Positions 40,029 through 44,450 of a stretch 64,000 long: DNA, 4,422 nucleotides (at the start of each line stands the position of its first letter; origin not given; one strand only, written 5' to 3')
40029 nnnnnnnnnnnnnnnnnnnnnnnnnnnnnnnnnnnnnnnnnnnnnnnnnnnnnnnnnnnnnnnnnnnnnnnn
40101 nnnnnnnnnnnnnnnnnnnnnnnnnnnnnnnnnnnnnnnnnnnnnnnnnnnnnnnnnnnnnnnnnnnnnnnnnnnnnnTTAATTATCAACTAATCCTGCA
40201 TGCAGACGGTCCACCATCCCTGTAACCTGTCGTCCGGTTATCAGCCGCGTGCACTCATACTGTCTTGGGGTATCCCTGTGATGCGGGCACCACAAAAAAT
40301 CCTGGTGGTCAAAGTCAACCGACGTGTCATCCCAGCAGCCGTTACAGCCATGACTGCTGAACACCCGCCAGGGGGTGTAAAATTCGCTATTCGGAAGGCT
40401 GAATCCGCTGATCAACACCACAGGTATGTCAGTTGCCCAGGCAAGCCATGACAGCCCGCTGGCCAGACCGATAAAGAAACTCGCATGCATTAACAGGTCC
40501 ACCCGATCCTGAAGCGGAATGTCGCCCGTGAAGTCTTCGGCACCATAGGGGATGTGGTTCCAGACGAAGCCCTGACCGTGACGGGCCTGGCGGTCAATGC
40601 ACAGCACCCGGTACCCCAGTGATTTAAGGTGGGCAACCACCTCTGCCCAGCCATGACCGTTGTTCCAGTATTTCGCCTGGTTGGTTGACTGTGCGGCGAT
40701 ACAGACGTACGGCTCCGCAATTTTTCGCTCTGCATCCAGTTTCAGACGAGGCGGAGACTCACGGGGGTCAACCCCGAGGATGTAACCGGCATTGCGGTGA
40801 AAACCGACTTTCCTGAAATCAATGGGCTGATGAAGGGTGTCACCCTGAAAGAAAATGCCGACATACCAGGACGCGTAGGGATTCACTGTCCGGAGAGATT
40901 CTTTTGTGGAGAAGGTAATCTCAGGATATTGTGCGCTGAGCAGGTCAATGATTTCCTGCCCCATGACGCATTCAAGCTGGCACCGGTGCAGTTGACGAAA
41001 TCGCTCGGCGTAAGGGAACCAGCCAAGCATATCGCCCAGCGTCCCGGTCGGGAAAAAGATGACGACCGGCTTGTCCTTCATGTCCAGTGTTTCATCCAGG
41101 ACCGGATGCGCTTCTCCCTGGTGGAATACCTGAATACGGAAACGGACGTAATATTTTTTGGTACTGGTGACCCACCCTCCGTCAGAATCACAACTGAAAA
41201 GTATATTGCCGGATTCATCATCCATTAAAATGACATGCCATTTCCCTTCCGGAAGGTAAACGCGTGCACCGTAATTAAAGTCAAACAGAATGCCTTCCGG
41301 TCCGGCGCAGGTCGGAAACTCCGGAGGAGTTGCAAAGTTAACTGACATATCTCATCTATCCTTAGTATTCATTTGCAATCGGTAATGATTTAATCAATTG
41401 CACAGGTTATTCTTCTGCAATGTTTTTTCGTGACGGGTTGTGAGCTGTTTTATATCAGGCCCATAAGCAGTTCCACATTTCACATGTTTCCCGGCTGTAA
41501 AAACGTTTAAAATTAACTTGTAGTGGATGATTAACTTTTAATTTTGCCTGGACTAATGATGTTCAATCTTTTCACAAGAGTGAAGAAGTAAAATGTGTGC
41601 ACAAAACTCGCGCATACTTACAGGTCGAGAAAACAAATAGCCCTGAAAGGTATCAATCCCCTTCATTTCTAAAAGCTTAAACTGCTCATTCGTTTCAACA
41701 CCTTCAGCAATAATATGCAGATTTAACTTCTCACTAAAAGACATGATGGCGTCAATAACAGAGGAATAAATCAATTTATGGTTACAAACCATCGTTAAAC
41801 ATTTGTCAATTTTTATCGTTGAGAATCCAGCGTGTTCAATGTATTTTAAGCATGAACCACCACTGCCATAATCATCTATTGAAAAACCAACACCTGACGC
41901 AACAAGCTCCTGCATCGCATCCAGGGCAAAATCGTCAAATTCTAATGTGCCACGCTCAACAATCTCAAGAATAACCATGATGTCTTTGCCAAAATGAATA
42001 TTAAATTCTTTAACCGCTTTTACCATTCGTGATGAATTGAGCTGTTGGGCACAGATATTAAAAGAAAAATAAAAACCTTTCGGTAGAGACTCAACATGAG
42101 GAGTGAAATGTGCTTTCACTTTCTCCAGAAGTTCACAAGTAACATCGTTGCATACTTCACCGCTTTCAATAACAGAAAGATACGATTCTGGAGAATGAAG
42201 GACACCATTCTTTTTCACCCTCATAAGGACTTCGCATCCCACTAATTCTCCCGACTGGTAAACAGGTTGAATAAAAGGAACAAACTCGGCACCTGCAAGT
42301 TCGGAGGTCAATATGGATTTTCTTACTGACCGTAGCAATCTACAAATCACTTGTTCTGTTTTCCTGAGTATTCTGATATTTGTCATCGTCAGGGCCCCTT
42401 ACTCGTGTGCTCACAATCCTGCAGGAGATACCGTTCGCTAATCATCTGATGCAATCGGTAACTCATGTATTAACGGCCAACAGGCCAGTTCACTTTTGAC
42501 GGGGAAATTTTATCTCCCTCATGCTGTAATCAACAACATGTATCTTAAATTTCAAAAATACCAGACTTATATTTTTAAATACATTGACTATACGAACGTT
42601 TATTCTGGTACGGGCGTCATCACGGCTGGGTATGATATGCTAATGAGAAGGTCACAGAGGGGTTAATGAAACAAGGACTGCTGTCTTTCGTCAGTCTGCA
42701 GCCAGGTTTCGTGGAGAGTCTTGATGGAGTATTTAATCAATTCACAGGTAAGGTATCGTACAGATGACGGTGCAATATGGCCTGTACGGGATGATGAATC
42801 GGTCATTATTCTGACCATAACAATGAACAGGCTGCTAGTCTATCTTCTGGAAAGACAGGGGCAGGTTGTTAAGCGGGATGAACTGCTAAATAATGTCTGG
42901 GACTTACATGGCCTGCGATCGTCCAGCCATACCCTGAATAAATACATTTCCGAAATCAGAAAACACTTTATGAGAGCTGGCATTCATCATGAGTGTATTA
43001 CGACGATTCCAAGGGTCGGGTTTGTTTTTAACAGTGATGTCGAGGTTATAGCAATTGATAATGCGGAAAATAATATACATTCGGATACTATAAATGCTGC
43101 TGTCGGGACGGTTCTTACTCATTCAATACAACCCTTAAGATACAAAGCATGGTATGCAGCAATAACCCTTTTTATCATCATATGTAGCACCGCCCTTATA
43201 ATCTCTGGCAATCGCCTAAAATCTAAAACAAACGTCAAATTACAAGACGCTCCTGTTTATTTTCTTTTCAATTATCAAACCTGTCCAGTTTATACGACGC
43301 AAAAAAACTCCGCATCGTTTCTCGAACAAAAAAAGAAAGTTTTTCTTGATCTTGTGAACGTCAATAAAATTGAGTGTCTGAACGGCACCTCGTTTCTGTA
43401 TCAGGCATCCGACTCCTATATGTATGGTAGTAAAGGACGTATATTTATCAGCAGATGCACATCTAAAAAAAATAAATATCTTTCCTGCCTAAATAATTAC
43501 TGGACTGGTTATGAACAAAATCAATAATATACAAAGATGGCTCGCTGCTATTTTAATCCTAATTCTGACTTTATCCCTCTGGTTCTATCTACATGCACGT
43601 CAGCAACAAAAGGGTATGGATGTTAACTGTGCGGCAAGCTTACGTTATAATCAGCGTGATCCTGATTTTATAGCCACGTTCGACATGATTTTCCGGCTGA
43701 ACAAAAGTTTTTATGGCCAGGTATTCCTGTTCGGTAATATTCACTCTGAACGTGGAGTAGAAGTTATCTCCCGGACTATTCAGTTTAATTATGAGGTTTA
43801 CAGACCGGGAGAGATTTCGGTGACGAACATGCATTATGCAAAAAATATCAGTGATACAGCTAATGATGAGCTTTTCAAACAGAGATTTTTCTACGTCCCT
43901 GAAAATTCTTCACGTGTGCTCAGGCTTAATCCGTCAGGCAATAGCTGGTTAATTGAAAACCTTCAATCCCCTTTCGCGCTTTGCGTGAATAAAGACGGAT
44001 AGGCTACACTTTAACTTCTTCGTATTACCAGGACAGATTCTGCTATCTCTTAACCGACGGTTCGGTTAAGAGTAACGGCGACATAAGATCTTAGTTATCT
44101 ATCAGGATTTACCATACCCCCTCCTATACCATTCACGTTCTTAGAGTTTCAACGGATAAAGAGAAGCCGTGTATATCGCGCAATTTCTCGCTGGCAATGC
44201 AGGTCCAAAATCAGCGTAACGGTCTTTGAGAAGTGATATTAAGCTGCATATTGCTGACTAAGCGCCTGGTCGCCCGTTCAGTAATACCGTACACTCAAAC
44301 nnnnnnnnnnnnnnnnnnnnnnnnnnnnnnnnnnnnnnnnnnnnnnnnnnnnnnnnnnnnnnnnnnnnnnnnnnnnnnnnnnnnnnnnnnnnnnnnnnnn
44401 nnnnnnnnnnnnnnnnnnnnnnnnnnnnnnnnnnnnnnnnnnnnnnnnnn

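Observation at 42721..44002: ToxR/ToxS (PsaE/PsaF, VtrA/VtrC)-like membrane-bound regulator pair in an AT-rich segment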

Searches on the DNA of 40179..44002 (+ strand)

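Call 14: search_dna_similar(query=window:40179-44002:+, collection=ecoli_genomes, mode=distant, max_rows=25)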
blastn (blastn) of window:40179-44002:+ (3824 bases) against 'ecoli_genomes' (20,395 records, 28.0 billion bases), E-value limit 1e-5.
Records with a match: 150; places in all: 165; records where one place covers at least 80% of the query: 0.
Genomes with a match: 147 of 5426; with a place that covers at least 80% of the query: 0. Places per genome that has any: lowest 1, median 1, highest 5. On chromosomes: 60 places; on plasmids: 105.
Best place of each record, by identity: 60-80% 150.
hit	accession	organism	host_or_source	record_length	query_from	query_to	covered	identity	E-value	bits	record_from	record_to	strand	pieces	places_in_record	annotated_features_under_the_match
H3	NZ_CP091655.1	Escherichia coli strain KMi025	river water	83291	45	1151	29%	72.5%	3e-166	596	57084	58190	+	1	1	autotransporter strand-loop-strand O-heptosyltransferase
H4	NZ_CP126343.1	Escherichia coli strain DAX4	water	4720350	45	1151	29%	72.5%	3e-166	596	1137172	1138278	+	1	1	autotransporter strand-loop-strand O-heptosyltransferase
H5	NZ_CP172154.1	Escherichia coli strain GF31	chicken meat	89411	45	1151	29%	72.5%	3e-166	596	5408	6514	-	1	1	autotransporter strand-loop-strand O-heptosyltransferase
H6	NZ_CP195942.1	Escherichia coli strain C1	Raw wastewater influent sample from the ...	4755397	45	1151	29%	72.5%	3e-166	596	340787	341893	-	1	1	autotransporter strand-loop-strand O-heptosyltransferase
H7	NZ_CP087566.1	Escherichia coli strain CM2010-0578/1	chicken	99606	45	1151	29%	72.4%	1e-164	591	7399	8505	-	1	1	autotransporter strand-loop-strand O-heptosyltransferase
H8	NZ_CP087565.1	Escherichia coli strain CM2010-0578/1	chicken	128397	45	1151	29%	72.4%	1e-164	591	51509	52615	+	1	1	autotransporter strand-loop-strand O-heptosyltransferase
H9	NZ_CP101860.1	Escherichia coli strain LP50-1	pigeon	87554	45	1151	29%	72.4%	1e-164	591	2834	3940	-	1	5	autotransporter strand-loop-strand O-heptosyltransferase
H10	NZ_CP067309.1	Escherichia coli strain ABW_A19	waste water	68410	45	1151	29%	71.9%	7e-162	581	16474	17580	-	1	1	autotransporter strand-loop-strand O-heptosyltransferase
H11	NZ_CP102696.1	Escherichia coli strain GN4554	Homo sapiens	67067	45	1151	29%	71.9%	7e-162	581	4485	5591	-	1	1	autotransporter strand-loop-strand O-heptosyltransferase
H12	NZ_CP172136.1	Escherichia coli strain GF131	chicken meat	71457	45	1151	29%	71.9%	7e-162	581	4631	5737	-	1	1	autotransporter strand-loop-strand O-heptosyltransferase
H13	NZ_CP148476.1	Escherichia coli strain Z1323CEC0005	Chicken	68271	45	1151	29%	71.9%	7e-162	581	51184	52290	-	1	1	autotransporter strand-loop-strand O-heptosyltransferase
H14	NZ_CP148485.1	Escherichia coli strain Z1323CEC0004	Chicken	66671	45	1151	29%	71.9%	7e-162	581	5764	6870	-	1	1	autotransporter strand-loop-strand O-heptosyltransferase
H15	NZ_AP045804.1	Escherichia coli strain 23CRST032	Homo sapiens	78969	45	1151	29%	71.9%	7e-162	581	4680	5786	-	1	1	autotransporter strand-loop-strand O-heptosyltransferase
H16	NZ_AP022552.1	Escherichia coli strain THO-015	Homo sapiens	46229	45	1151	29%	71.9%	2e-161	580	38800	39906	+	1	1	autotransporter strand-loop-strand O-heptosyltransferase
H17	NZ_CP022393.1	Escherichia coli strain E62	rat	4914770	47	1151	29%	72.0%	4e-158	570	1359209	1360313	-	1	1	autotransporter strand-loop-strand O-heptosyltransferase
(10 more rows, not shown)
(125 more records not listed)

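Call 62: get_annotated_region(hit=H4, flank=9000)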
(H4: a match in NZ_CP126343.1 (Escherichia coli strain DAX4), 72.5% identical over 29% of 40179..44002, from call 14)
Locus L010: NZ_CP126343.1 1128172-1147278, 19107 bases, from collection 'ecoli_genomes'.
description: Escherichia coli strain DAX4 chromosome, complete genome
organism: Escherichia coli strain DAX4 (NCBI taxid 562)
replicon: chromosome; assembly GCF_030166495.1
host: -; source: water; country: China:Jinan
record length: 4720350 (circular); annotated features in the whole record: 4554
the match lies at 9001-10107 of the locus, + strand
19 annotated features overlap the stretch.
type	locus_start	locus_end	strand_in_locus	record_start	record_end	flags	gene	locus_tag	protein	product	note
CDS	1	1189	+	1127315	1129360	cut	-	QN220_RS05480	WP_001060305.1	DEAD/DEAH box helicase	-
CDS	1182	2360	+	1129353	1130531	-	-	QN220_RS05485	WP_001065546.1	GIY-YIG nuclease family protein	-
CDS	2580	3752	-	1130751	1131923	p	-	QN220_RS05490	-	IS3 family transposase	frameshifted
CDS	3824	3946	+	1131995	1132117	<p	-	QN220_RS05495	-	IS91 family transposase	incomplete; partial in the middle of a contig; missing N-terminus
CDS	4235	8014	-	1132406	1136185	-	-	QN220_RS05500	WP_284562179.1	autotransporter outer membrane beta-barrel domain-containing protein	-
CDS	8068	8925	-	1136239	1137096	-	-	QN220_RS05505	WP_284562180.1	AIDA repeat-containing protein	-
CDS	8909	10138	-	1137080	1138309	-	-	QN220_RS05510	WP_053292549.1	autotransporter strand-loop-strand O-heptosyltransferase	-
CDS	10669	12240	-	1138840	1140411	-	tnpC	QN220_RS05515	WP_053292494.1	IS66 family transposase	-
CDS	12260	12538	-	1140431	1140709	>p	tnpB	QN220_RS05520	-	IS66 family insertion sequence element accessory protein TnpB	TnpB, as the term is used for proteins encoded by IS66 family insertion elements, is considered an accessory protein, ...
CDS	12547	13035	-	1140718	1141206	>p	-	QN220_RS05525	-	IS3-like element ISEc31 family transposase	incomplete; partial in the middle of a contig; missing N-terminus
CDS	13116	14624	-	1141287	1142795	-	ltrA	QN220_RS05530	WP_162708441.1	group II intron reverse transcriptase/maturase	-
CDS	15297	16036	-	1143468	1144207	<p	-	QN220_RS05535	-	IS3 family transposase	frameshifted; incomplete; partial in the middle of a contig; missing C-terminus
sequence_feature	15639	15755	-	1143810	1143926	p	-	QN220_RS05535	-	-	AL1L pseudoknot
CDS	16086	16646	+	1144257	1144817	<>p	-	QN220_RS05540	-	IS256-like element IS1414 family transposase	incomplete; partial in the middle of a contig; missing N-terminus and C-terminus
CDS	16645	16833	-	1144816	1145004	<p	-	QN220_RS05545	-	PfkB family carbohydrate kinase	incomplete; partial in the middle of a contig; missing C-terminus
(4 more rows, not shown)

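Call 63: get_annotated_region(hit=H17, flank=9000)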
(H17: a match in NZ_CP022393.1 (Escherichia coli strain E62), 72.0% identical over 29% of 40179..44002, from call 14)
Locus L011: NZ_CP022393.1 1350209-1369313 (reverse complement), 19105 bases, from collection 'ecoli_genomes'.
description: Escherichia coli strain E62 chromosome, complete genome
organism: Escherichia coli strain E62 (NCBI taxid 562)
replicon: chromosome; assembly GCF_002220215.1
host: rat; source: feces; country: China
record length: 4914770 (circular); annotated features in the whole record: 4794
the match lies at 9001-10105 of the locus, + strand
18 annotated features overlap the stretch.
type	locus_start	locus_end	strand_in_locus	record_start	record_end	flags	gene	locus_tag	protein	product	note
CDS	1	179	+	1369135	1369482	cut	tnpB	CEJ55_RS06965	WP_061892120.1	IS66 family insertion sequence element accessory protein TnpB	TnpB, as the term is used for proteins encoded by IS66 family insertion elements, is considered an accessory protein, ...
CDS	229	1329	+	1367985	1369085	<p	-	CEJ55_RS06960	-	IS66-like element ISEc8 family transposase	incomplete; partial in the middle of a contig; missing C-terminus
CDS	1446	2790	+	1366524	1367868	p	-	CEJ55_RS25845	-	IS3 family transposase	frameshifted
CDS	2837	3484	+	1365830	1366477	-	tnpA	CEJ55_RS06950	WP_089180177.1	IS66-like element accessory protein TnpA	-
CDS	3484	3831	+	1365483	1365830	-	tnpB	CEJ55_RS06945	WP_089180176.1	IS66 family insertion sequence element accessory protein TnpB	TnpB, as the term is used for proteins encoded by IS66 family insertion elements, is considered an accessory protein, ...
CDS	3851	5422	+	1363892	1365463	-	tnpC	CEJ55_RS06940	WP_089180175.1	IS66 family transposase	-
CDS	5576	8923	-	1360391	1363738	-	-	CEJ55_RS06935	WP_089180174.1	autotransporter outer membrane beta-barrel domain-containing protein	-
CDS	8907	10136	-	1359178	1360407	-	-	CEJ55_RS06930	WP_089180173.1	autotransporter strand-loop-strand O-heptosyltransferase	-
CDS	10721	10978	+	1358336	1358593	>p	-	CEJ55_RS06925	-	lysostaphin resistance A-like protein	incomplete; partial in the middle of a contig; missing N-terminus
CDS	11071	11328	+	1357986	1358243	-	pemI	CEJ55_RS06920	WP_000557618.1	type II toxin-antitoxin system antitoxin PemI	-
CDS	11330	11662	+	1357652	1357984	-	pemK-mt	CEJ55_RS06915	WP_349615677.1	type II toxin-antitoxin system toxin endoribonuclease PemK-mt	-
CDS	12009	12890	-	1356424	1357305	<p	-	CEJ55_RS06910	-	IS256-like element IS1414 family transposase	incomplete; partial in the middle of a contig; missing N-terminus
CDS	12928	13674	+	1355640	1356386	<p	-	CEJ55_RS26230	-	ESPR-type extended signal peptide-containing protein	incomplete; partial in the middle of a contig; missing C-terminus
CDS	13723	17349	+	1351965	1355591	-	-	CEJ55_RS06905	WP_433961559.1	autotransporter outer membrane beta-barrel domain-containing protein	-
CDS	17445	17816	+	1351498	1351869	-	-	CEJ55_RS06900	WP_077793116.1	helix-turn-helix domain-containing protein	-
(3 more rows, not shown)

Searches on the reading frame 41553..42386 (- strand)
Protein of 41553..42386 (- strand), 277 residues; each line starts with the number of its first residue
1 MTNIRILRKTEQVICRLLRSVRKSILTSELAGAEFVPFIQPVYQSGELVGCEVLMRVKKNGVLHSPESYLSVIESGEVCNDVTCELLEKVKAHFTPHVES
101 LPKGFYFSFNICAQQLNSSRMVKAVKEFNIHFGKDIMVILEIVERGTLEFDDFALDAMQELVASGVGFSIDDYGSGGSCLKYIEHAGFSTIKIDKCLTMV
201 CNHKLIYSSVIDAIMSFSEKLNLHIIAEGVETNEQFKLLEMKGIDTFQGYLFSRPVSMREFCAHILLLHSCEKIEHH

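Call 4: search_protein_families(library=pfam, proteins=[window:41553-42386:-], max_evalue=1)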
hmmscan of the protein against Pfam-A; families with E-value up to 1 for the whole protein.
window:41553-42386:- (277 aa): 3 families
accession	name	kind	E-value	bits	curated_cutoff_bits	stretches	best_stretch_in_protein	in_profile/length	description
PF00563.25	EAL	-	4.4e-37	128.1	31.3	1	28-255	6-236/236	EAL domain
PF00349.27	Hexokinase_1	-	0.00052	20.3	24.3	1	86-140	114-172/201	Hexokinase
PF10650.14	zf-C3H1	-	0.041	14.1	20.9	1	75-85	7-17/22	Putative zinc-finger domain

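Call 5: search_protein_families(library=ncbifam, proteins=[window:41553-42386:-], max_evalue=1)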
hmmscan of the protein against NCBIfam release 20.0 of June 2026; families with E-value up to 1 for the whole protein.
window:41553-42386:- (277 aa): 14 families
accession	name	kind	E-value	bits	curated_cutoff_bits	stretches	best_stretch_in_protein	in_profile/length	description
NF007839.0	PRK10551.1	equivalog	3e-39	135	461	1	18-264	261-509/518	cyclic di-GMP phosphodiesterase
NF052458.1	PhdiestGepA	equivalog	4.1e-38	131.1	1200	1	26-263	596-839/840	phosphodiesterase GepA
NF008467.0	PRK11359.1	equivalog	2.8e-28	98.4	857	1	42-262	567-789/800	oxygen-sensing cyclic-di-GMP phosphodiesterase DosP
NF053781.1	cdiGMPphdstlr2612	equivalog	7.5e-27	93.4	1600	1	38-262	1032-1262/1268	Tlr1612 family c-di-GMP phosphodiesterase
NF008807.1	PRK11829.1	equivalog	1.6e-25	89.3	733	1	28-264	422-661/670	biofilm formation regulator HmsP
NF052596.1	RR_EAL_PvrR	equivalog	1.3e-24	86.6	580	1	12-263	133-387/398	response regulator cyclic di-GMP phosphodiesterase PvrR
NF007474.0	PRK10060.1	equivalog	5.2e-24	84.4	782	1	34-262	421-651/663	cyclic di-GMP phosphodiesterase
NF045675.1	PhdiestaseDibA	equivalog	8.1e-23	80.6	980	1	29-259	385-619/623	phosphodiesterase DibA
NF052265.1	EAL_dom_RimA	equivalog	2.9e-15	56.2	430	1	137-256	115-234/248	S6 modification regulatory phosphodiesterase RimA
NF008617.0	PRK11596.1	equivalog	2.8e-13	49.7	190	1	40-261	35-248/255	cyclic-guanylate-specific phosphodiesterase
NF045673.1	c-di-GMPRcptLapD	equivalog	3.4e-12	45.5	1020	1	24-257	415-646/647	cyclic di-GMP receptor LapD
NF007298.0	PRK09776.1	equivalog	1.7e-11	42.8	1135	1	52-263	893-1104/1111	diguanylate cyclase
NF008281.1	PRK11059.1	equivalog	2.8e-11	42.4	663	1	23-257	398-631/633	RNase E specificity factor CsrD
NF051476.1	CDiGphdiTpdA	equivalog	1.3e-09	37.4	1000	1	107-253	424-568/570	cyclic di-GMP phosphodiesterase TpdA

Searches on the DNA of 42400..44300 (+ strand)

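Call 3: search_dna_similar(query=window:42400-44300:+, collection=ecoli_genomes, mode=near, max_rows=20)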
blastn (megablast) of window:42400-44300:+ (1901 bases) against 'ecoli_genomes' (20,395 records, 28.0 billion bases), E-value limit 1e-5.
Records with a match: 2; places in all: 2; records where one place covers at least 80% of the query: 0.
Genomes with a match: 2 of 5426; with a place that covers at least 80% of the query: 0. Places per genome that has any: lowest 1, median 1, highest 1. On chromosomes: 2 places; on plasmids: 0.
Best place of each record, by identity: 80-90% 2.
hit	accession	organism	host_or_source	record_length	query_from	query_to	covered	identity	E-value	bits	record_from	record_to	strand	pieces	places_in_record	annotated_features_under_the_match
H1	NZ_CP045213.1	Escherichia coli strain EH41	Homo sapiens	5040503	1713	1842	7%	86.3%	1e-29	141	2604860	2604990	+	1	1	ISNCY family transposase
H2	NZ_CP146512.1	Escherichia coli strain EH53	Homo sapiens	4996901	1713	1842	7%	86.3%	1e-29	141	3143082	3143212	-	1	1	ISNCY family transposase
